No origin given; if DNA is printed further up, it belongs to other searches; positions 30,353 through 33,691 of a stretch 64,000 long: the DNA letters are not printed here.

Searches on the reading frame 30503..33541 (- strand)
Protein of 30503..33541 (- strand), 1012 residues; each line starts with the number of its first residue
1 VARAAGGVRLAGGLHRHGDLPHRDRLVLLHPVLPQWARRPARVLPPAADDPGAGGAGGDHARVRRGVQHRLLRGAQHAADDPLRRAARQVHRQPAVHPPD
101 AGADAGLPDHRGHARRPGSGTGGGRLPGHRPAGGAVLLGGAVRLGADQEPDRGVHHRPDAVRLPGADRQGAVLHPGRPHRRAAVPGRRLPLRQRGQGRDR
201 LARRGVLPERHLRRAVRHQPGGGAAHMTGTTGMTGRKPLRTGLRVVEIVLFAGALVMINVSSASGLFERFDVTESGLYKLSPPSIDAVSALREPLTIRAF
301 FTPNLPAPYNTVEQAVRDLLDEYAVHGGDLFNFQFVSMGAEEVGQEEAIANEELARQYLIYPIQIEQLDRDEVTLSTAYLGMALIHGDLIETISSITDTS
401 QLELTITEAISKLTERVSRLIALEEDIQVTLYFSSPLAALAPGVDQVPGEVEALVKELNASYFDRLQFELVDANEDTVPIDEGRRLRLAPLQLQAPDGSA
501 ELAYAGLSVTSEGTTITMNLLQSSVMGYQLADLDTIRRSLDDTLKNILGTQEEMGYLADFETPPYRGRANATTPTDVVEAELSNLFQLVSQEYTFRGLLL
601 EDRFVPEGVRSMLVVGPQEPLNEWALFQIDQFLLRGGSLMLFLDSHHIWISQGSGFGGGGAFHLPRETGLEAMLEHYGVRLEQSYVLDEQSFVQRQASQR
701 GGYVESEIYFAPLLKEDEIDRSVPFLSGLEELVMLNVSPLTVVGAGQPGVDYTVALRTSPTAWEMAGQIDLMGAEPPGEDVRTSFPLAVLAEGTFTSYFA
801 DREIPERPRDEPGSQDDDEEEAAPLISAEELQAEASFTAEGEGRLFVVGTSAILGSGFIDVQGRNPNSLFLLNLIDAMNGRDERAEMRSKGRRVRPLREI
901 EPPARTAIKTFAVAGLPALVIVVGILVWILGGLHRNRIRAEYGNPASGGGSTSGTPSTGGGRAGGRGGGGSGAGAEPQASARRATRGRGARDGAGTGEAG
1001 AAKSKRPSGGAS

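Call 76: search_protein_families(library=pfam, proteins=[window:30503-33541:-], max_evalue=0.00001)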
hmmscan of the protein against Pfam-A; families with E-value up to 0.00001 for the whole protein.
window:30503-33541:- (1012 aa): 2 families
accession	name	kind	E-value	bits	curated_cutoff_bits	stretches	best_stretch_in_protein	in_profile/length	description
PF09822.16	ABC_transp_aux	-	1.3e-42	146.5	34.7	1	580-858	16-263/288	ABC-type uncharacterized transport system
PF23357.1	DUF7088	-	9.4e-24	84.1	27.8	1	275-383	2-103/105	Domain of unknown function (DUF7088)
